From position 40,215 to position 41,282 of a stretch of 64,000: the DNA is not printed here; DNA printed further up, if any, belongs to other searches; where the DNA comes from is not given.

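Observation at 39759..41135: Tandemly duplicated major tail protein genes, the second with an Ig-like extension, behind their own extended -10 promoter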

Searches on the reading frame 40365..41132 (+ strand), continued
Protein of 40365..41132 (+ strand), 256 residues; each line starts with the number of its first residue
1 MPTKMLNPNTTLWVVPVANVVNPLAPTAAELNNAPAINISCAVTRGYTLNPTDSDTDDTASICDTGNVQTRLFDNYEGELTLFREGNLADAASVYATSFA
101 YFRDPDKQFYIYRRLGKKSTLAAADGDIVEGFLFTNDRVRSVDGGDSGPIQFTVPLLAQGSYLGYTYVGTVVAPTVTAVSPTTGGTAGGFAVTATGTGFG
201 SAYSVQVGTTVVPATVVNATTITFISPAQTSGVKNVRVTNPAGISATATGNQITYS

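Call 68: fold_search(model_id=the predicted structure, library=pdb)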
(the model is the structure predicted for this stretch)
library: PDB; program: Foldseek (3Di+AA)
matches with E <= 10: 805; with E <= 0.001: 53
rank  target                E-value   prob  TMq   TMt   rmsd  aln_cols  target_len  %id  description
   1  3mqi_C                3.2e-07  1.00  0.30  0.82   2.3        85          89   26  Human early B-cell factor 1 (EBF1) IPT/TIG domain (released 2010-05-26)
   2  3mlp_F                1.8e-06  1.00  0.31  0.27  17.6       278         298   13  Early B-cell Factor 1 (Ebf1) bound to DNA (released 2010-12-01)
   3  3mlp_A                2.4e-06  1.00  0.32  0.25  20.9       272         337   12  Early B-cell Factor 1 (Ebf1) bound to DNA (released 2010-12-01)
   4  3mlp_E                3.5e-06  1.00  0.32  0.27  21.7       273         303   13  Early B-cell Factor 1 (Ebf1) bound to DNA (released 2010-12-01)
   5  7t4f_A                1.1e-05  1.00  0.31  0.32  14.8       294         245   19  Structure of bacteriophage lambda tube protein V in C3 (released 2023-06-14)
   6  3mlp_B                1.2e-05  1.00  0.31  0.24  17.5       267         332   13  Early B-cell Factor 1 (Ebf1) bound to DNA (released 2010-12-01)
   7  6e57_C                1.9e-05  1.00  0.26  0.18  17.4       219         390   15  Bacteroides ovatus mixed-linkage glucan utilization locus (MLGUL) SGBP-B in complex with mixed-linkage heptasaccharide (released 2019-05-29)
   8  3n50_E                2.3e-05  1.00  0.31  0.52   2.3        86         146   24  Human Early B-cell factor 3 (EBF3) IPT/TIG and HLHLH domains (released 2010-06-16)
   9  3n50_B                2.4e-05  1.00  0.30  0.49   2.4        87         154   24  Human Early B-cell factor 3 (EBF3) IPT/TIG and HLHLH domains (released 2010-06-16)
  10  1cdg_A                2.4e-05  1.00  0.29  0.11  14.3       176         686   22  NUCLEOTIDE SEQUENCE AND X-RAY STRUCTURE OF CYCLODEXTRIN GLYCOSYLTRANSFERASE FROM BACILLUS CIRCULANS STRAIN 251 IN A MA (released 1994-01-31)
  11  3muj_A                2.7e-05  1.00  0.31  0.58   2.0        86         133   24  Early B-cell factor 3 (EBF3) IPT/TIG and dimerization helices (released 2010-06-30)
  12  5l7n                  2.8e-05  1.00  0.32  0.24  12.9       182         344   15  Plexin A1 extracellular fragment, domains 7-10 (IPT3-IPT6) (released 2017-03-15)
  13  3n50_C                3.0e-05  1.00  0.31  0.53   2.3        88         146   24  Human Early B-cell factor 3 (EBF3) IPT/TIG and HLHLH domains (released 2010-06-16)
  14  5l5g_C                3.8e-05  1.00  0.30  0.08  13.9       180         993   20  Plexin A2 full extracellular region, domains 1 to 8 modeled, data to 10 angstrom (released 2016-07-06)
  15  6e57_A                3.8e-05  1.00  0.26  0.17  16.9       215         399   15  Bacteroides ovatus mixed-linkage glucan utilization locus (MLGUL) SGBP-B in complex with mixed-linkage heptasaccharide (released 2019-05-29)
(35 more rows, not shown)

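Call 69: search_protein_families(library=pfam, proteins=[L059:3015-3758:+, L107:3031-3795:+, L118:2501-3580:+, L059:2501-3007:+, L009:4001-4762:+], max_evalue=0.01)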
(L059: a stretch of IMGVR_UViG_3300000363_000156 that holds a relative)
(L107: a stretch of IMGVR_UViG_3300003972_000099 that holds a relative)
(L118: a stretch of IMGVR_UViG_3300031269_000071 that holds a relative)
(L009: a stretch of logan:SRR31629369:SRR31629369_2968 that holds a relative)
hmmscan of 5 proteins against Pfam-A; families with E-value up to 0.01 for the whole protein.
L059:3015-3758:+ (248 aa): 3 families
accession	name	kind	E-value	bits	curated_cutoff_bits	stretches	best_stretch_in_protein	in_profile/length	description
PF25595.1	Phage_TTP_16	-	5.9e-43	147.1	27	1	1-167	1-165/167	Phage tail tube protein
PF02368.24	Big_2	-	0.00035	20.9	22.8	1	170-244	3-78/79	Bacterial Ig-like domain (group 2)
PF21461.3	HL_N-beta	-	0.003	17.8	27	1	201-247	13-57/57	Hyaluronate lyase, N-terminal beta-sheet domain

L107:3031-3795:+ (255 aa): 3 families
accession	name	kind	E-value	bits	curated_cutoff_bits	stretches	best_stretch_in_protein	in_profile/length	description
PF25595.1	Phage_TTP_16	-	7e-36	124.1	27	1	1-173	1-165/167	Phage tail tube protein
PF02368.24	Big_2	-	4.2e-12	46.3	22.8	1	177-247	4-75/79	Bacterial Ig-like domain (group 2)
PF22359.2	Big-like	-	0.003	18.2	27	1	217-255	12-47/48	Bacterial Ig-like domain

L118:2501-3580:+ (360 aa): 1 family
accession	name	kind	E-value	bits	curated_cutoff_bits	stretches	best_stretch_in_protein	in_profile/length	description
PF25595.1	Phage_TTP_16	-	1e-59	201.6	27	2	7-170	10-167/167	Phage tail tube protein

L059:2501-3007:+ (169 aa): 1 family
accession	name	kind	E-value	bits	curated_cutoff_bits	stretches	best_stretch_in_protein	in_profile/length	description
PF25595.1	Phage_TTP_16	-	3.5e-34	118.5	27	1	4-167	7-164/167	Phage tail tube protein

L009:4001-4762:+ (254 aa): 2 families
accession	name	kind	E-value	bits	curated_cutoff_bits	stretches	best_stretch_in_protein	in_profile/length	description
PF25595.1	Phage_TTP_16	-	4.8e-21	75.8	27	1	7-160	10-157/167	Phage tail tube protein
PF01833.30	TIG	-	1.4e-08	35.1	20.9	1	176-247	1-79/84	IPT/TIG domain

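Call 70: find_homologous_proteins(query=L118:2501-3580:+, max_evalue=1e-10)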
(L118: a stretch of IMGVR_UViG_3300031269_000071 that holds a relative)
Query L118:2501-3580:+ (360 aa): 441 proteins with E <= 1e-10 among 8000 candidates; the best 120 are listed.
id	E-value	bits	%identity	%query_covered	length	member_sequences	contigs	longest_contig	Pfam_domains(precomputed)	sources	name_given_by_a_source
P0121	4.8e-224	761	99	100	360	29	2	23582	PF25595.2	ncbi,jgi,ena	-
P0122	8.0e-192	655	84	100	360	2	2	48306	PF25595.2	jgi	jgi:hypothetical protein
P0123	4.6e-190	649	84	100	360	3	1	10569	PF25595.2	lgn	-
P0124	6.9e-189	645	84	100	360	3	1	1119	PF25595.2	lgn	-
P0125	7.4e-189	645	83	100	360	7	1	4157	PF25595.2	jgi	jgi:hypothetical protein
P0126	6.5e-188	642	83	100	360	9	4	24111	PF25595.2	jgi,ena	-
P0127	2.9e-187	640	81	100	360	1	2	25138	PF25595.2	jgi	jgi:hypothetical protein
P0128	3.4e-187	640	82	100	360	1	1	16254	PF25595.2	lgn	-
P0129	2.0e-185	634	81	100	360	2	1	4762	PF25595.2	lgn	-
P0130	2.6e-185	633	81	100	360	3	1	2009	PF25595.2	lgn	-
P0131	1.4e-182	625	81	100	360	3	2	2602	PF25595.2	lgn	-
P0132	3.0e-181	620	79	99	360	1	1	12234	PF25595.2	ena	-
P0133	4.8e-176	603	76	100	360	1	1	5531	PF25595.2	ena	-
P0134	2.3e-175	601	76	100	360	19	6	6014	PF25595.2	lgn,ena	-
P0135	2.7e-175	601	76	100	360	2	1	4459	PF25595.2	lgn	-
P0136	3.4e-173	594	76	100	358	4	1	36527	PF25595.2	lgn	-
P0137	2.4e-172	591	75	100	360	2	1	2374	PF25595.2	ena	-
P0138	7.6e-172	589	74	100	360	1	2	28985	PF25595.2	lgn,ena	-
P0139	1.1e-171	589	75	99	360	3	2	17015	PF25595.2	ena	-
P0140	2.7e-171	587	75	100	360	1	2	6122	PF25595.2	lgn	-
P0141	4.0e-171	587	74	100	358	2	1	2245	PF25595.2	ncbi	-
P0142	8.2e-171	586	75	100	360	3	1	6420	PF25595.2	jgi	-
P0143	1.1e-170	585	74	100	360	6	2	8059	PF25595.2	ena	-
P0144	1.3e-170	585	74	100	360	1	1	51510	PF25595.2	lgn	-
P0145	1.4e-170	585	75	100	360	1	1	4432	PF25595.2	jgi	jgi:hypothetical protein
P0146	2.7e-170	584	74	100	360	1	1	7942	PF25595.2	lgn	-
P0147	7.2e-170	583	74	100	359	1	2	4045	PF25595.2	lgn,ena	-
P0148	7.8e-170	583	74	100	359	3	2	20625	PF25595.2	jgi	jgi:hypothetical protein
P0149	8.1e-170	583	75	99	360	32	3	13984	PF25595.2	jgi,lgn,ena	-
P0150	8.1e-170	583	74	100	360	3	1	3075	PF25595.2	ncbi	-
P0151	3.2e-169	581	73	100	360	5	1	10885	PF25595.2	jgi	-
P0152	3.5e-169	580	73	100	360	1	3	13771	PF25595.2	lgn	-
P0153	9.2e-169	579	74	100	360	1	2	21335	PF25595.2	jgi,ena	jgi:hypothetical protein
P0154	1.1e-168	579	73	100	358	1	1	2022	PF25595.2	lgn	-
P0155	2.9e-168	577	72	100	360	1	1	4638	PF25595.2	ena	-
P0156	4.4e-168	577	74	100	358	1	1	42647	PF25595.2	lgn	-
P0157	9.7e-168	576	75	99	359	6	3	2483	PF25595.2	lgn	-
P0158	1.0e-167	576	73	100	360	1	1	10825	PF25595.2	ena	-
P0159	3.7e-167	574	74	100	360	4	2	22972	PF25595.2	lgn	-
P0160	4.3e-167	574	74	100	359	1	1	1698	PF25595.2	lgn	-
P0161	4.6e-167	573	73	100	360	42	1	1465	PF25595.2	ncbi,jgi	jgi:hypothetical protein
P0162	8.3e-167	573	73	100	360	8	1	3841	PF25595.2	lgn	-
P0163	1.3e-166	572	72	100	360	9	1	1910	PF25595.2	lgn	-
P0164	1.3e-166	572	73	100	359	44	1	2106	PF25595.2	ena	-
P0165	2.2e-166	571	74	100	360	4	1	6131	PF25595.2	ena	-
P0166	3.4e-166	571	73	99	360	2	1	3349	PF25595.2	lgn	-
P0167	3.9e-166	570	74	100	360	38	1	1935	PF25595.2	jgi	jgi:hypothetical protein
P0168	5.8e-166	570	72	99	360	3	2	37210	PF25595.2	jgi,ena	-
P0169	9.5e-166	569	73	100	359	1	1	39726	PF25595.2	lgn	-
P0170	1.2e-165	569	74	99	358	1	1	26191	PF25595.2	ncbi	-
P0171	1.5e-165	568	73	99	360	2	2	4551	PF25595.2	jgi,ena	-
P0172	2.8e-165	568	73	100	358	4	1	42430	PF25595.2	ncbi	-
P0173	3.1e-165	567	73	100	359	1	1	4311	PF25595.2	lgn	-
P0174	6.1e-165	566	72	100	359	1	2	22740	PF25595.2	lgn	-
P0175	6.5e-165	566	72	100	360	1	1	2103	PF25595.2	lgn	-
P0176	6.9e-165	566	72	100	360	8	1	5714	PF25595.2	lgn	-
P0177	7.1e-165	566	72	100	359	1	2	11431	PF25595.2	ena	-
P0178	8.9e-165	566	72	100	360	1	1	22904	PF25595.2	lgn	-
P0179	9.5e-165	566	72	100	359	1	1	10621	PF25595.2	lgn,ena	-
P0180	1.3e-164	565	72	100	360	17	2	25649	PF25595.2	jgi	jgi:hypothetical protein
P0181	1.4e-164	565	73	99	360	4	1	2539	PF25595.2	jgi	jgi:hypothetical protein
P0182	1.6e-164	565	72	100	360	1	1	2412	PF25595.2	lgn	-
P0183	1.6e-164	565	73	100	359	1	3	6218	PF25595.2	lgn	-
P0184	1.7e-164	565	73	99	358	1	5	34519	PF25595.2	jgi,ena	jgi:hypothetical protein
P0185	1.8e-164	565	73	100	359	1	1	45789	PF25595.2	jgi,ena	jgi:hypothetical protein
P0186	2.0e-164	565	72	100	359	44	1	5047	PF25595.2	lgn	-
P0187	2.0e-164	565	72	100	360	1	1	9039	PF25595.2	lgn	-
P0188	2.6e-164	564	72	100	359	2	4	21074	PF25595.2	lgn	-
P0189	2.7e-164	564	71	100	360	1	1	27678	PF25595.2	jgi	-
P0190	2.7e-164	564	72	99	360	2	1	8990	PF25595.2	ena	-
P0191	2.7e-164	564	72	100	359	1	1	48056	PF25595.2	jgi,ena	jgi:hypothetical protein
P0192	3.4e-164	564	72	100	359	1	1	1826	PF25595.2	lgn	-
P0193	3.7e-164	564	72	100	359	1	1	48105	PF25595.2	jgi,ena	jgi:hypothetical protein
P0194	3.8e-164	564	72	100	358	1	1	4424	PF25595.2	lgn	-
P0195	3.8e-164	564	72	100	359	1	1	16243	PF25595.2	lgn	-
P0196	4.1e-164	564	71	100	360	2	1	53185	PF25595.2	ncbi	-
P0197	4.8e-164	564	72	100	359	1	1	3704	PF25595.2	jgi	-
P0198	5.2e-164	563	72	100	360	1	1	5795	PF25595.2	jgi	-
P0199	5.5e-164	563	72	99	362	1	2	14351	PF25595.2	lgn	-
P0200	6.0e-164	563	72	100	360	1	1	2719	PF25595.2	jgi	jgi:hypothetical protein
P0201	6.4e-164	563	72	99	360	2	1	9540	PF25595.2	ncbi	-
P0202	6.4e-164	563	72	100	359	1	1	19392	PF25595.2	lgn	-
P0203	7.4e-164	563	72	100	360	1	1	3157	PF25595.2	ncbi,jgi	jgi:hypothetical protein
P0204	8.0e-164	563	72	100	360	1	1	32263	PF25595.2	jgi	jgi:hypothetical protein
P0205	8.3e-164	563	72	100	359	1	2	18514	PF25595.2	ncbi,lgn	-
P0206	1.0e-163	562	72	100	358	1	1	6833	PF25595.2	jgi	jgi:hypothetical protein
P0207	1.1e-163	562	72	100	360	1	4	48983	PF25595.2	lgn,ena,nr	nr:MAG TPA: major tail protein [Caudoviricetes sp.]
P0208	1.2e-163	562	71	100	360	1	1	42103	PF25595.2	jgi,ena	jgi:hypothetical protein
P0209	1.3e-163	562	72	100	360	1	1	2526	PF25595.2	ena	-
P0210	1.5e-163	562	71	100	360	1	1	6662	PF25595.2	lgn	-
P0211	1.5e-163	562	71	100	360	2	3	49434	PF25595.2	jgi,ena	-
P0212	1.5e-163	562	72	100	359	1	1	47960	PF25595.2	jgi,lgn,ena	jgi:hypothetical protein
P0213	1.6e-163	562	72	99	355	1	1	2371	PF25595.2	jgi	jgi:hypothetical protein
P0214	1.8e-163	562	71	100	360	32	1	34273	PF25595.2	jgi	-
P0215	2.0e-163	562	72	100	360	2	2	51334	PF25595.2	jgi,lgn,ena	jgi:hypothetical protein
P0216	2.0e-163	562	71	100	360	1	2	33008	PF25595.2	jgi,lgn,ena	jgi:hypothetical protein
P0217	2.5e-163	561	71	100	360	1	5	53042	PF25595.2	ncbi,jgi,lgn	jgi:hypothetical protein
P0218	2.5e-163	561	71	100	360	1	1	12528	PF25595.2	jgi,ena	jgi:hypothetical protein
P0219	3.2e-163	561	73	100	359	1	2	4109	PF25595.2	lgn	-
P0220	3.4e-163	561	71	100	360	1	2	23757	PF25595.2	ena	-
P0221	3.4e-163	561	72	100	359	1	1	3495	PF25595.2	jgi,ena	jgi:hypothetical protein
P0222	3.6e-163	561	71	100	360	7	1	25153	PF25595.2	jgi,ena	jgi:hypothetical protein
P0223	4.0e-163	561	72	99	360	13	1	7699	PF25595.2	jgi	jgi:hypothetical protein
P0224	5.1e-163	560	71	100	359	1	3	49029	PF25595.2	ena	-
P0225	5.2e-163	560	72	99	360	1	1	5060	PF25595.2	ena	-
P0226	5.3e-163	560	71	100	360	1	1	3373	PF25595.2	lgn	-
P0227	6.4e-163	560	72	99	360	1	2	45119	PF25595.2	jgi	jgi:hypothetical protein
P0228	7.1e-163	560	71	100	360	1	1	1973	PF25595.2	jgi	jgi:hypothetical protein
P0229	7.2e-163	560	72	100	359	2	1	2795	PF25595.2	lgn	-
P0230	7.2e-163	560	71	100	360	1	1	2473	PF25595.2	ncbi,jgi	jgi:hypothetical protein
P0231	7.3e-163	560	71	100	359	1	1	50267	PF25595.2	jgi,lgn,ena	jgi:hypothetical protein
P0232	8.8e-163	559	71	100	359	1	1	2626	PF25595.2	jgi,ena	jgi:hypothetical protein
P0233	8.9e-163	559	71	100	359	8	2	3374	PF25595.2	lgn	-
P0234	9.6e-163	559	71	100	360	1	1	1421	PF25595.2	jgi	jgi:hypothetical protein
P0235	1.0e-162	559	71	100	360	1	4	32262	PF25595.2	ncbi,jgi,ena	-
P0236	1.1e-162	559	71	100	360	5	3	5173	PF25595.2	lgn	-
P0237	1.3e-162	559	72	100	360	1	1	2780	PF25595.2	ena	-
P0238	1.3e-162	559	72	99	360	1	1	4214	PF25595.2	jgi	-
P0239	1.6e-162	559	71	100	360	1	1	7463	PF25595.2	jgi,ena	jgi:hypothetical protein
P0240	1.8e-162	558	71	100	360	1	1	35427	PF25595.2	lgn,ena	-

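Call 77: search_dna_similar(query=L059:3015-3758:+, collection=phages, mode=protein, max_rows=40, rows=spread)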
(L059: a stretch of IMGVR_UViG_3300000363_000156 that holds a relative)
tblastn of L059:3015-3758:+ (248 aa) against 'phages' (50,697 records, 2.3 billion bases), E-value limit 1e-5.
Records with a match: 73; places in all: 89; records where one place covers at least 80% of the query: 21.
Best place of each record, by identity: <60% 73.
By first word of the organism name: Microbacterium 32; Arthrobacter 22; Streptomyces 7; Clavibacter 4; Curtobacterium 3; Glutamicibacter 2; Stenotrophomonas 1; Pseudanabaena 1; Caudovirus 1.
By host as written in the record: Arthrobacter sp. ATCC 21022 15; Microbacterium foliorum NRRL B-24224 SEA 9; Microbacterium foliorum NRRL B-24224 8; Microbacterium paraoxydans NWU1 6; Microbacterium paraoxydans NRRL B-14843 6; Arthrobacter globiformis NRRL B-2979 SEA 4; Streptomyces lividans JI 1326 4; Clavibacter michiganensis subsp. michiganensis 2; and 14 more.
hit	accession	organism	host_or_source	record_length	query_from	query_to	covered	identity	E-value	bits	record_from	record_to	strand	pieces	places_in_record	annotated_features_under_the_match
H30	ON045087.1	Stenotrophomonas virus Jojan60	Stenotrophomonas maltophilia Jojan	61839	4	220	88%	47.3%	2e-51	184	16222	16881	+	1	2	tail tube protein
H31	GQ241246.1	Clavibacter phage CMP1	Clavibacter michiganensis subsp. ...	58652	1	237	96%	36.6%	2e-23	103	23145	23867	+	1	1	hypothetical protein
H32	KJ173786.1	Microbacterium phage vB_MoxS-ISF9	Microbacterium oxydans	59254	25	239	87%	33.0%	7e-15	79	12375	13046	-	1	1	putative capsid protein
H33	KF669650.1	Clavibacter phage CN1A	Clavibacter michiganensis CN18-4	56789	1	220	89%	31.8%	2e-23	104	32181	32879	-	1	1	capsid protein | hypothetical protein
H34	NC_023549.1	Clavibacter phage CN1A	Clavibacter michiganensis CN18-4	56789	1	220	89%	31.8%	2e-23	104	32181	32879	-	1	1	major tail protein (x2)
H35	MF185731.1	Arthrobacter phage Molivia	Arthrobacter sp. ATCC 21022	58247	5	160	63%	43.4%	1e-27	116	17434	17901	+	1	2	37: hypothetical protein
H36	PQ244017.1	Arthrobacter phage Amavida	Arthrobacter sp. ATCC 21022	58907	5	160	63%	43.4%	5e-27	114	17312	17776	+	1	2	36: major tail protein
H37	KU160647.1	Arthrobacter phage Gorgeous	Arthrobacter sp. ATCC 21022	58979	5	160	63%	43.4%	5e-27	114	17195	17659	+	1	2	33: hypothetical protein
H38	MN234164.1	Arthrobacter phage Yeezus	Arthrobacter sp. ATCC 21022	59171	5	160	63%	43.4%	5e-27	114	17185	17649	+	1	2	32: hypothetical protein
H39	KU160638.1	Arthrobacter phage Amigo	Arthrobacter sp. ATCC 21022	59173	5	160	63%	43.4%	5e-27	114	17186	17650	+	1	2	33: hypothetical protein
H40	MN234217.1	Arthrobacter phage Ichor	Arthrobacter sp. ATCC 21022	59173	5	160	63%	43.4%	5e-27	114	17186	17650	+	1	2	32: hypothetical protein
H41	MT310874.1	Arthrobacter phage Boersma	Arthrobacter sp. ATCC 21022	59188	5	160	63%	43.4%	5e-27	114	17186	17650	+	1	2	34: major tail protein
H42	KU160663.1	Arthrobacter phage Rings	Arthrobacter sp. ATCC 21022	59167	5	160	63%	42.8%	7e-27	114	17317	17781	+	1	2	32: hypothetical protein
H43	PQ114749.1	Microbacterium phage Wolfstar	Microbacterium paraoxydans NRRL B-24275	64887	17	221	83%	29.9%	2e-15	81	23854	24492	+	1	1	49: major tail protein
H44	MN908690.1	Microbacterium phage Hubbs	Microbacterium foliorum NRRL B-24224 SEA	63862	1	221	89%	26.5%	2e-10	66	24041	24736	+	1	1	48: hypothetical protein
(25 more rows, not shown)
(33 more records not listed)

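Call 78: get_annotated_region(hit=H30, flank=2500)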
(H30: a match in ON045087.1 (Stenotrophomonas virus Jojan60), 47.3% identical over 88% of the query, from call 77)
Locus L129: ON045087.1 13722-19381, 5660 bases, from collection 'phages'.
description: Stenotrophomonas virus Jojan60, complete genome.
organism: Stenotrophomonas virus Jojan60 (NCBI taxid 2932861)
taxonomy: Viruses; Duplodnaviria; Heunggongvirae; Uroviricota; Caudoviricetes
host: Stenotrophomonas maltophilia Jojan; source: -; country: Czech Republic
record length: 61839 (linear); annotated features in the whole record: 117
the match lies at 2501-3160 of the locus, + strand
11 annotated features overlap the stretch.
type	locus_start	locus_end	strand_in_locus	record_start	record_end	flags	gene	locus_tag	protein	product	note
CDS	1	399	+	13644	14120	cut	-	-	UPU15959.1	phage hypothetical protein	-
CDS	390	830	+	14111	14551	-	-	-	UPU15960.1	portal protein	-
CDS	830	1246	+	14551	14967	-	-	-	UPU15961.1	phage hypothetical protein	-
CDS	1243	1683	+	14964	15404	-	-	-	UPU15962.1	portal protein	-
CDS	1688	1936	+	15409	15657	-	-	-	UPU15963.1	hypothetical protein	-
CDS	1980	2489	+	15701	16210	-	-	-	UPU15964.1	major tail protein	-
CDS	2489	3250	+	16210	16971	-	-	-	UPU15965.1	tail tube protein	-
CDS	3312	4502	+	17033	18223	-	-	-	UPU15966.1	Acyl-CoA thioesterase I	-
CDS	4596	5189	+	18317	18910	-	-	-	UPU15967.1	tail assembly chaperone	-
CDS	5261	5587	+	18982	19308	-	-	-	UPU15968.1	phage hypothetical protein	-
CDS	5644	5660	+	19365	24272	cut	-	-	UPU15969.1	tape measure protein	-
